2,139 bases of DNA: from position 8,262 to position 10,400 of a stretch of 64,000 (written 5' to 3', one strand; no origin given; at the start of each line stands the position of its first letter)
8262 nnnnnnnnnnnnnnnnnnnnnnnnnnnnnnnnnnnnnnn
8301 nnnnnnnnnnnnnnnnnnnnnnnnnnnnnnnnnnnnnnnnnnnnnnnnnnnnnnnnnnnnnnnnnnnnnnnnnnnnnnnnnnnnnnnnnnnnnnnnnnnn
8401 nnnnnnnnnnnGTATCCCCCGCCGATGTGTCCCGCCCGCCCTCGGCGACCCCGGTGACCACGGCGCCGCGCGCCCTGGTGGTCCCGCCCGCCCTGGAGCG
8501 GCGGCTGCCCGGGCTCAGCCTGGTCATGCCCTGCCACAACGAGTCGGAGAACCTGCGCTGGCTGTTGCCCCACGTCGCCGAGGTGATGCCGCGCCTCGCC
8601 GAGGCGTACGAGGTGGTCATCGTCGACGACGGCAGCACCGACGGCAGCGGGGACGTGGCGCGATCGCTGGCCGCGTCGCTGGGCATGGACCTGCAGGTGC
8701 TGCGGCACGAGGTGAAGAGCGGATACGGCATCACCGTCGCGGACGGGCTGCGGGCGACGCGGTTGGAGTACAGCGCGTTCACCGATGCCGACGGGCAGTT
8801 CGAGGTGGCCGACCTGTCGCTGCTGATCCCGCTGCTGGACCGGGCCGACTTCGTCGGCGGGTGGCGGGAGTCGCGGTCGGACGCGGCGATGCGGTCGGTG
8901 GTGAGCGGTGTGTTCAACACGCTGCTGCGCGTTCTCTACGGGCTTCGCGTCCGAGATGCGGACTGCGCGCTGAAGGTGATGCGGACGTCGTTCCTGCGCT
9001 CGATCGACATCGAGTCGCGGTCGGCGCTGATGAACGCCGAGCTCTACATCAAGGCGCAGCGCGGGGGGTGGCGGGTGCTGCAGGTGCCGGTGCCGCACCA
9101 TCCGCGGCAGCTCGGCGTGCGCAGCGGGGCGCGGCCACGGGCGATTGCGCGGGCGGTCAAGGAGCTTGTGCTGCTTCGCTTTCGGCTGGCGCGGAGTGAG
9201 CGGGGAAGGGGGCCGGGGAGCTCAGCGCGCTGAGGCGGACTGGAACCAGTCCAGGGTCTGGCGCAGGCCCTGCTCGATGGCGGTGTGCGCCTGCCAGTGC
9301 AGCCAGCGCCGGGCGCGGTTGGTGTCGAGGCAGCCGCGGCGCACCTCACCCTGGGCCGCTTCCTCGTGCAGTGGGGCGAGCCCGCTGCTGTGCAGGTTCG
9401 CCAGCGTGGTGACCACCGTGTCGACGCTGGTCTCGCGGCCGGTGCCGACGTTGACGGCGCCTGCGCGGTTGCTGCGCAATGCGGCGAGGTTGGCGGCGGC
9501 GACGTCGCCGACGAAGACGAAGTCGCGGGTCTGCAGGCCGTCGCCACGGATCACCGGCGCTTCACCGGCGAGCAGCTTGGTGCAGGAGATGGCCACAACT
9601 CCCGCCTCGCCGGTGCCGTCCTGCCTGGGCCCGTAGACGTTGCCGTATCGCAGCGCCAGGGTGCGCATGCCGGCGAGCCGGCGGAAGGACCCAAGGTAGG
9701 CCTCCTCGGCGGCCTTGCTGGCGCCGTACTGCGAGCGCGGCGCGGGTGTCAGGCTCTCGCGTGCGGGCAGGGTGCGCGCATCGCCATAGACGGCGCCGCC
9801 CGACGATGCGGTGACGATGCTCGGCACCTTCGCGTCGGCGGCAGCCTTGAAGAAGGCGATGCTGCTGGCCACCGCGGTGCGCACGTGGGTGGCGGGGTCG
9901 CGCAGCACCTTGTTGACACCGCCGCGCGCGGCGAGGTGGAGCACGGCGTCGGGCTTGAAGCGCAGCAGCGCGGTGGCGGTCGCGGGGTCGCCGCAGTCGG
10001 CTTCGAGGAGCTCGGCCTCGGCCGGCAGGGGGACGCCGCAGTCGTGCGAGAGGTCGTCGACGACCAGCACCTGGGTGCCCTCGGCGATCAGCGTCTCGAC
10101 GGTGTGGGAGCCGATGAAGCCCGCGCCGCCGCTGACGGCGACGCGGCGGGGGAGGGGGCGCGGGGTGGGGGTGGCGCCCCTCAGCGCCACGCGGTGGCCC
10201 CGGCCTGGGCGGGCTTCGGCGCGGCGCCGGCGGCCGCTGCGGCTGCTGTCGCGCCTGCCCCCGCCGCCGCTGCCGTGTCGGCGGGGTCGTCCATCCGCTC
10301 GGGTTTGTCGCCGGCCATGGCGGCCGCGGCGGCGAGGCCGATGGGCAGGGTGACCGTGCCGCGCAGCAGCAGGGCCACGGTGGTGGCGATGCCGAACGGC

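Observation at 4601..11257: Polyprenol-phosphate-dependent glycosylation locus with divergent, almost abutting GT2 and GT-C genes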

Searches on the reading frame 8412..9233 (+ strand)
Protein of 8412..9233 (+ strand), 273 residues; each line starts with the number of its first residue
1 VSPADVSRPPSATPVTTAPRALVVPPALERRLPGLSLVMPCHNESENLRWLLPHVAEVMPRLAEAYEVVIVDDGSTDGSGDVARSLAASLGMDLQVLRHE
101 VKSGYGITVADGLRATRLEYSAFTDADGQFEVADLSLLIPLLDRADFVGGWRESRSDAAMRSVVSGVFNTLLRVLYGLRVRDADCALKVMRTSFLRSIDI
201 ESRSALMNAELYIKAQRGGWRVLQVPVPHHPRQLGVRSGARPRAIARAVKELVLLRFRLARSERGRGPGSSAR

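Call 7: search_protein_families(library=pfam, proteins=[window:8412-9233:+], max_evalue=0.01)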
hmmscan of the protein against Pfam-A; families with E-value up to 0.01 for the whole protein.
window:8412-9233:+ (273 aa): 1 family
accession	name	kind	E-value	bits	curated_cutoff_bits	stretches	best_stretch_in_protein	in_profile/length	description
PF00535.33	Glycos_transf_2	-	6.9e-22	78.6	23.3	1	36-183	1-152/168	Glycosyl transferase family 2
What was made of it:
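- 8427..9233 (+): 268-aa GT2 glycosyltransferase of the DPM1/PpgS/ArnC type, with VDDGS and DAD motifs and no membrane helices. Predicted polyprenyl-phosphate sugar synthase. Its 3' end overlaps the convergent epimerase gene by 12 bp. PF00535 78.6 bits (call 7).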

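Call 8: search_protein_families(library=ncbifam, proteins=[window:8427-9233:+], max_evalue=0.01)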
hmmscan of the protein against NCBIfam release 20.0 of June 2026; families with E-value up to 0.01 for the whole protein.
window:8427-9233:+ (268 aa): 14 families
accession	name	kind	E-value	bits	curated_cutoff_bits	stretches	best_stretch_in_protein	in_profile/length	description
NF007986.1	PRK10714.1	equivalog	4.8e-14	52.1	529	1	30-230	8-206/316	undecaprenyl-phosphate 4-deoxy-4-formamido-L-arabinose transferase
TIGR03965.1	mycofact_glyco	equivalog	1.6e-13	50.3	280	1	21-139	67-181/467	mycofactocin biosynthesis glycosyltransferase MftF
NF041391.1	DPhHxTase_Halo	equivalog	8.6e-13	47.7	375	1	36-227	3-186/213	dolichyl-phosphate hexose transferase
NF058614.1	PPMAGASynPpgS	equivalog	1.1e-12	47.9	370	1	32-222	4-194/226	polyprenyl-phospho-N-acetylgalactosaminyl synthase PpgS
NF007482.0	PRK10073.1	equivalog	2.1e-10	40.1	423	1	28-126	6-99/334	glycosyltransferase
TIGR03937.1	PgaC_IcaA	equivalog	3e-10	39.6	422.3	1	25-134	42-147/407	poly-beta-1,6-N-acetyl-D-glucosamine synthase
TIGR04182.1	glyco_TIGR04182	equivalog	2.3e-09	37.1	325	1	33-231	5-197/293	S-layer glycoprotein N-glycosyltransferase AglJ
NF041875.1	EPS_EpsD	equivalog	4.9e-08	32.8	370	1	30-124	1-91/325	exopolysaccharide biosynthesis glycosyltransferase EpsD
TIGR04283.1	glyco_like_mftF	equivalog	1.8e-07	31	182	1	30-137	1-97/221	TIGR04283 family arsenosugar biosynthesis glycosyltransferase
TIGR03469.1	HpnB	hypoth_equivalog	4.8e-07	29.1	379.25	1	23-134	39-157/386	hopene-associated glycosyltransferase HpnB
NF010496.0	PRK13915.1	equivalog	8.2e-07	28.4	262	1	30-124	33-128/307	glucosyl-3-phosphoglycerate synthase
NF047683.1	TeichurnBiosyTuaG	equivalog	7.2e-06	25.8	400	1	28-132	6-106/252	teichuronic acid biosynthesis protein TuaG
NF047588.1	GlcsyltransPgfSStrep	equivalog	0.00028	20.2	500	1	30-187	3-161/308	glycosyltransferase PgfS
NF038302.1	EPS_HpsE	equivalog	0.0093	15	300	0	30-122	3-96/307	hormogonium polysaccharide biosynthesis glycosyltransferase HpsE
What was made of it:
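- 8427..9233 (+): Best NCBIfam matches are ArnC, MftF, the haloarchaeal Dol-P-hexose transferase and PpgS, all far below cutoffs (call 8).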

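Call 26: search_solved_structures(query=window:8427-9233:+, max_evalue=0.001)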
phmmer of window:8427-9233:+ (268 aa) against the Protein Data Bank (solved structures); distinct sequences matched with E-value up to 0.001: 10.
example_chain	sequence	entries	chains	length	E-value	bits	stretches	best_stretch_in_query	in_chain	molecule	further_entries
9bhc_C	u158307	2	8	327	2.5e-13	53.3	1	29-232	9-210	Undecaprenyl-phosphate 4-deoxy-4-formamido-L-arabinose transferase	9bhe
8vxh_A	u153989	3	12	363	3.3e-13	52.9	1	29-232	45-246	Undecaprenyl-phosphate 4-deoxy-4-formamido-L-arabinose transferase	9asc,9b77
9hwj_A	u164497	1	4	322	2.3e-12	50.1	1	30-233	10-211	Undecaprenyl-phosphate 4-deoxy-4-formamido-L-arabinose transferase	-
2z87_A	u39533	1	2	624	7.9e-06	28.7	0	24-122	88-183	Chondroitin synthase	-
2z86_A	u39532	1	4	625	7.9e-06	28.7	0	24-122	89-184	Chondroitin synthase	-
5mlz_A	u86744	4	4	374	6.3e-05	25.8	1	30-135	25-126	Dolichol monophosphate mannose synthase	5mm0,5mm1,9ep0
9jma_A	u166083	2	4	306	7.1e-05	25.6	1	31-143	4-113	GalNAc(5)-diNAcBac-PP-undecaprenol beta-1,3-glucosyltransferase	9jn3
5eke_A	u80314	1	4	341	0.00045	23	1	30-73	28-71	Uncharacterized glycosyltransferase sll0501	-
5ekp_C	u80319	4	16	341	0.00045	23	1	30-73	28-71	Uncharacterized glycosyltransferase sll0501 | Glycosyltransferase sll0501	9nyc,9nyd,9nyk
9nye_A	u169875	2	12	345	0.00046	22.9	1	30-73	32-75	Glycosyltransferase sll0501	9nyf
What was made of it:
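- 8427..9233 (+): PDB matches are ArnC 9bhc/8vxh, DPMS 5mlz and GtrB 5ekp (call 26).
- On Three-component (Gtr-type) extracytoplasmic glycosylation system: Best matches are ArnC, Dol-P-hexose transferase, PpgS, DPMS and GtrB (calls 7, 8, 26).
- Closest known: ArnC/ArnT lipid A modification. Same: ArnC is the best solved relative of the GT2 (E about 3e-13, call 26).
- GT2 type (calls 7, 8, 26). The GT2's best solved relatives are ArnC (call 26).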

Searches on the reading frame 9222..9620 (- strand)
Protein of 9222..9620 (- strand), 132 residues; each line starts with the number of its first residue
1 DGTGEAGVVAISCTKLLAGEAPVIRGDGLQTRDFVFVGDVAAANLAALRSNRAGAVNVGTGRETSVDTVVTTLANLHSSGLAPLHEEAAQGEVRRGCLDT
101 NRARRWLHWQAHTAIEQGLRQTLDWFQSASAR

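Call 70: search_solved_structures(query=window:9222-9620:-, max_evalue=1, show_alignments=5)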
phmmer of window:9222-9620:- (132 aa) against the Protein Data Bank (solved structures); distinct sequences matched with E-value up to 1: 85 (the best 60 are shown).
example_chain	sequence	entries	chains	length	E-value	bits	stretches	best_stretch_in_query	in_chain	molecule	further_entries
4zrm_A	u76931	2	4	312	2.2e-22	82.8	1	2-128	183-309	UDP-glucose 4-epimerase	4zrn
7ys8_A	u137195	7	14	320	2.5e-18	69.6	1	2-127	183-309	UDP-glucose 4-epimerase | UDP-glucose 4-epimerase along with EC 5.1.3.2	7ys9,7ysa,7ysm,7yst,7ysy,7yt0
6dnt_A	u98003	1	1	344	1.2e-13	54.5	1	6-128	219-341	NAD-dependent epimerase/dehydratase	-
6kv9_A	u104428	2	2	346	7.3e-13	52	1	16-127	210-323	MoeE5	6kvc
6bwl_A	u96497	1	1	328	3.3e-11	46.7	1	4-129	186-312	Pal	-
3vps_A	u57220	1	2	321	2.5e-10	43.8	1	8-129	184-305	NAD-dependent epimerase/dehydratase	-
6wj9_A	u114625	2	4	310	8e-10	42.2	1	6-120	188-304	NAD-dependent epimerase/dehydratase family protein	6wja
6wjb_A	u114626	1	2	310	8.2e-10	42.2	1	6-120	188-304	NAD-dependent epimerase/dehydratase family protein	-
2pzj_A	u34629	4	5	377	8.3e-10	42.1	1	15-128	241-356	Putative nucleotide sugar epimerase/ dehydratase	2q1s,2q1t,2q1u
2p5u_A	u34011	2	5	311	9.6e-10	41.9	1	2-129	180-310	UDP-glucose 4-epimerase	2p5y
4lk3_A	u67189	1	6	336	1.2e-09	41.6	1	8-127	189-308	UDP-glucuronic acid decarboxylase 1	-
2b69_A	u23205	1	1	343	1.2e-09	41.6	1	8-127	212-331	UDP-glucuronate decarboxylase 1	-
4gll_A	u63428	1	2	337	1.2e-09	41.6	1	8-127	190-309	UDP-glucuronic acid decarboxylase 1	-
4m55_A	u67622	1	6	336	1.2e-09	41.6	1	8-127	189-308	UDP-glucuronic acid decarboxylase 1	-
6bi4_A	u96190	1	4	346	3.4e-08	37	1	9-128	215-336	dTDP-glucose 4,6-dehydratase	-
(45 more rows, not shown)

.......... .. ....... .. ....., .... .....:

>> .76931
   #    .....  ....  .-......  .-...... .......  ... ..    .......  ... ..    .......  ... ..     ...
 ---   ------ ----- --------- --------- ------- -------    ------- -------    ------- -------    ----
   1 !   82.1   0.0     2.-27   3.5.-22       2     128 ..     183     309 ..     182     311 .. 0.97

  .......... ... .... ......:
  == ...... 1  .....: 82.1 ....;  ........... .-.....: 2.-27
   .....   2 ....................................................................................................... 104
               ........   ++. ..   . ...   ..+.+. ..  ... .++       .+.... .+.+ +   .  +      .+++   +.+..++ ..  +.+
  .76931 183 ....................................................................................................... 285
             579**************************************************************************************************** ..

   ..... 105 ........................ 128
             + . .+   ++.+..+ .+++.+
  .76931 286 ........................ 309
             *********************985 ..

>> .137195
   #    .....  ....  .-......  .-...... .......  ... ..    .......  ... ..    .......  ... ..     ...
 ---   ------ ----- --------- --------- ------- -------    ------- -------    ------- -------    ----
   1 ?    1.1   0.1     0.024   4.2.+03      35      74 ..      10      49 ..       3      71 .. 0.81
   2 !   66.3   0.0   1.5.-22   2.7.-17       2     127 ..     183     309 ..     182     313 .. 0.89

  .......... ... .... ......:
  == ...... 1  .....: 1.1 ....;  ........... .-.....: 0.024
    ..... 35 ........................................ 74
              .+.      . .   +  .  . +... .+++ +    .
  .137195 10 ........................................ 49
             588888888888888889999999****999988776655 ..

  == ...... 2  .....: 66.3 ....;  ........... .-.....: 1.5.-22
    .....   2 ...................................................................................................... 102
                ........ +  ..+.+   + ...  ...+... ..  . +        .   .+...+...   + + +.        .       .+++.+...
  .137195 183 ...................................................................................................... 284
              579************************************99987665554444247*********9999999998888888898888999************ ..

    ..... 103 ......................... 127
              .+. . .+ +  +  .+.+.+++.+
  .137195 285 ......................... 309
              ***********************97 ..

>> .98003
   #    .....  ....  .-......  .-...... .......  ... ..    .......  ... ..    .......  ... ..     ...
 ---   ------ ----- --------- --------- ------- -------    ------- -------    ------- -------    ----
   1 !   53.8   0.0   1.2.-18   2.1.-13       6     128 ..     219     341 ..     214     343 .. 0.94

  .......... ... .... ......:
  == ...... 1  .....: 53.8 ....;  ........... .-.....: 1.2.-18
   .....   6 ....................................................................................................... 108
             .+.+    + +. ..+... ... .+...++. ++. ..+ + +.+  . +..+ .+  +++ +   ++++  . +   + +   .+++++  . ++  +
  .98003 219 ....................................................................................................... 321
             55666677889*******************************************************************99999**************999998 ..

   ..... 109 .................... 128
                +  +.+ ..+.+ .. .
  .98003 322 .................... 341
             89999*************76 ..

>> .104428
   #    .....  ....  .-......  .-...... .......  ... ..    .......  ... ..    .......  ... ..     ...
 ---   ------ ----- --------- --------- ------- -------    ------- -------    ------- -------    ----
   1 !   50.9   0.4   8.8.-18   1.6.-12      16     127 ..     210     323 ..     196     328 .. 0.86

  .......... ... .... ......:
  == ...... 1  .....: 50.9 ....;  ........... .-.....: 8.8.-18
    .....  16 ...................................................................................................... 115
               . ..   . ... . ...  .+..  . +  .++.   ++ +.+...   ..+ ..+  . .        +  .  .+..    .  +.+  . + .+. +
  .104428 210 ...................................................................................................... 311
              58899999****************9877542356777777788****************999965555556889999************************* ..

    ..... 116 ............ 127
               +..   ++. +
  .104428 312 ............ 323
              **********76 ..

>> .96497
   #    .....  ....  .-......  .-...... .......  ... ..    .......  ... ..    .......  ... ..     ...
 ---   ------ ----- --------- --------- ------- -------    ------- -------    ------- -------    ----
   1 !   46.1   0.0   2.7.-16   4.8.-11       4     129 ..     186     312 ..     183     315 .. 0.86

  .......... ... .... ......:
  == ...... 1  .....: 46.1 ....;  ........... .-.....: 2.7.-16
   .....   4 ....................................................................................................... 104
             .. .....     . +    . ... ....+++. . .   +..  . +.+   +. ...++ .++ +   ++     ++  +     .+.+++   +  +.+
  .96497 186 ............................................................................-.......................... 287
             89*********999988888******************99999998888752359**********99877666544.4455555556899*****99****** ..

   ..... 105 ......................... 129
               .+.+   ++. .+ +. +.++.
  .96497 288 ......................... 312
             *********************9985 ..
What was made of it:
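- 9222..10190 (-): 322-aa extended-SDR nucleotide-sugar 4-epimerase (GalE-like), with Gly at the 'gatekeeper' position. '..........' aligns to '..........' and '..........' (call 70).
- A small residue sits at the gatekeeper position, where HexNAc-active enzymes have Ser (call 70).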

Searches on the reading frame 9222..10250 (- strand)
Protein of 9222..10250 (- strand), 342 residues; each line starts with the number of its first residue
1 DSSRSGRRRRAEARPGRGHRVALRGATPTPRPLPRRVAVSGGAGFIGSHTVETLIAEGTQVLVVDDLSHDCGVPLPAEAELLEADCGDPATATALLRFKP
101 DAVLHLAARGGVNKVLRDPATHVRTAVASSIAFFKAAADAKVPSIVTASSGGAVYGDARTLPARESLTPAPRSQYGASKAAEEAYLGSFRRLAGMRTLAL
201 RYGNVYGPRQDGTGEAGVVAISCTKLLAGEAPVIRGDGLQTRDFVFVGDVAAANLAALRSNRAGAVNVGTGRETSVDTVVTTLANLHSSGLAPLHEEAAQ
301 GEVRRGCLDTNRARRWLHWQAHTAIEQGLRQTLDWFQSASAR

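Call 7: search_protein_families(library=pfam, proteins=[window:9222-10250:-], max_evalue=0.01)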
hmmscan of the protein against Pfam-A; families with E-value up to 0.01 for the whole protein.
window:9222-10250:- (342 aa): 7 families
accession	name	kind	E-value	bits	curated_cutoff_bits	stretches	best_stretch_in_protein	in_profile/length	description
PF01370.27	Epimerase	-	1.3e-47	162.7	20.9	1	38-269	2-240/240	NAD dependent epimerase/dehydratase family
PF16363.11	GDP_Man_Dehyd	-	8e-40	137.7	27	1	39-332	2-332/332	GDP-mannose 4,6 dehydratase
PF01073.25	3Beta_HSD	-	5.5e-12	45.7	22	1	38-259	1-230/280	3-beta hydroxysteroid dehydrogenase/isomerase family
PF04321.23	RmlD_sub_bind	-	2e-09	37.4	27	1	36-210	2-156/287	RmlD substrate binding domain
PF02719.21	Polysacc_synt_2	-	4e-09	36.5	20.2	1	37-209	1-175/293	Polysaccharide biosynthesis protein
PF13460.12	NAD_binding_10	-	4.2e-06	27.2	27.2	1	41-183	1-129/184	NAD(P)H-binding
PF07993.18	NAD_binding_4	-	0.00016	21.3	20.1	0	83-219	72-221/258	Male sterility protein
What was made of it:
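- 9222..10190 (-): PF01370 162.7 bits (call 7).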

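Call 8: search_protein_families(library=ncbifam, proteins=[window:9222-10250:-], max_evalue=0.01)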
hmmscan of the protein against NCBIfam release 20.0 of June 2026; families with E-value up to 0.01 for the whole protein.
window:9222-10250:- (342 aa): 25 families
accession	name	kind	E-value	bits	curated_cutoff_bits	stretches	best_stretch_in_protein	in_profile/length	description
TIGR01179.1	galE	equivalog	8.3e-43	146.5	262.3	1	37-339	2-328/332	UDP-glucose 4-epimerase GalE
TIGR01181.1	dTDP_gluc_dehyt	equivalog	7.9e-39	133.6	365.1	1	37-339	2-314/321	dTDP-glucose 4,6-dehydratase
TIGR04180.1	EDH_00030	hypoth_equivalog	3e-32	111.9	475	1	37-322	1-295/297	NAD-dependent 4,6-dehydratase LegB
NF011728.1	PRK15181.1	equivalog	3.1e-29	102.1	760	1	101-337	92-338/348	Vi polysaccharide biosynthesis UDP-N-acetylglucosaminuronic acid C-4 epimerase TviC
TIGR02197.1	heptose_epim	equivalog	5.8e-28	98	274.6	1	38-288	2-261/316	ADP-glyceromanno-heptose 6-epimerase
NF007582.0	PRK10217.1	equivalog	4.4e-24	85.2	698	1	35-338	2-333/355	dTDP-glucose 4,6-dehydratase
NF007490.0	PRK10084.1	subfamily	1.3e-23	83.6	649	1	37-338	3-336/361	dTDP-glucose 4,6-dehydratase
NF008360.0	PRK11150.1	equivalog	3.8e-23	82.2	452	1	139-290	106-257/310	ADP-glyceromanno-heptose 6-epimerase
NF007956.0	PRK10675.1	subfamily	1.9e-22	79.8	394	1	36-336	2-329/338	UDP-glucose 4-epimerase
NF047922.1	GDPFucSynFcl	equivalog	1.1e-12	48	500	1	35-339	3-304/308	GDP-L-fucose synthase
TIGR03466.1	HpnA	hypoth_equivalog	7.3e-12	44.8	367.65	1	37-287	3-246/327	hopanoid-associated sugar epimerase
TIGR02622.1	CDP_4_6_dhtase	equivalog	1.3e-11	44.3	278.45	2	35-191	5-170/352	CDP-glucose 4,6-dehydratase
NF043036.1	ErythonDh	equivalog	1.4e-10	40.9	325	1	36-194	2-168/321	D-erythronate dehydrogenase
TIGR01214.1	rmlD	equivalog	3.6e-09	36.1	224.05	1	36-208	1-153/285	dTDP-4-dehydrorhamnose reductase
NF058621.1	DiazavRedAvaA7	equivalog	7.4e-07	29.1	400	1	36-270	2-231/304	3-diazoavenalumate denitrifying reductase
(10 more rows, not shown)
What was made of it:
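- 9222..10190 (-): TIGR01179 146.5 bits, below the 262.3 cutoff (call 8).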

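Call 25: search_solved_structures(query=window:9222-10190:-, max_evalue=1e-10)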
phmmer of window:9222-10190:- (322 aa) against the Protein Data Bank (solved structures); distinct sequences matched with E-value up to 1e-10: 88 (the best 60 are shown).
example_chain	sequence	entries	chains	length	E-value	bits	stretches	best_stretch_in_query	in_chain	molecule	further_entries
4zrm_A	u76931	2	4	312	1.3e-59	205.3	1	17-318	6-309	UDP-glucose 4-epimerase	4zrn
2p5u_A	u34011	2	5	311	7.3e-49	170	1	16-319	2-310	UDP-glucose 4-epimerase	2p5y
7ys8_A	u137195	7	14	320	3.2e-48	167.9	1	16-317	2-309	UDP-glucose 4-epimerase | UDP-glucose 4-epimerase along with EC 5.1.3.2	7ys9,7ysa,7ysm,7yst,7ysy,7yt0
6dnt_A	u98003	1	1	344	1.9e-43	152.2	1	14-318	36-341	NAD-dependent epimerase/dehydratase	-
6wjb_A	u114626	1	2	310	1.1e-42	149.7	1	15-310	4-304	NAD-dependent epimerase/dehydratase family protein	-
6wj9_A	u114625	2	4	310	8.2e-42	146.8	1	15-310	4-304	NAD-dependent epimerase/dehydratase family protein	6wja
10ke_A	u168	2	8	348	1.8e-33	119.4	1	11-317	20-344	Capsular polysaccharide biosynthesis protein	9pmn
3vps_A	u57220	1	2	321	2e-32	116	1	13-319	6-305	NAD-dependent epimerase/dehydratase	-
1sb8_A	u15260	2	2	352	5.6e-31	111.2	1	81-316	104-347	wbpP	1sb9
3ru7_A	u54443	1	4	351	1.1e-30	110.3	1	14-316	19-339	WbgU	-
3ru9_A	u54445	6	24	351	1.1e-30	110.2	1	14-316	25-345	WbgU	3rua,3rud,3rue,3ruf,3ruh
3lu1_A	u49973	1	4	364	1.3e-30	110.1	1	14-316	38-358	WbgU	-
3ruc_A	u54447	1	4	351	1.5e-30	109.8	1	14-316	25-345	WbgU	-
3icp_A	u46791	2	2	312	3.6e-30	108.6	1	16-240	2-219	NAD-dependent epimerase/dehydratase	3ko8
3aw9_A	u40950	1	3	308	1.6e-29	106.5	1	16-240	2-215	NAD-dependent epimerase/dehydratase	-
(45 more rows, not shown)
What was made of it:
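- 9222..10190 (-): Best PDB matches are 4zrm, 2p5u and 7ys8, all UDP-glucose 4-epimerases (call 25).
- On UDP-glucose 4-epimerase GalE (TIGR01179 equivalog): The closest solved structures are nonetheless GalE enzymes (call 25).
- The epimerase's nearest solved relatives are UDP-hexose 4-epimerases (call 25).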
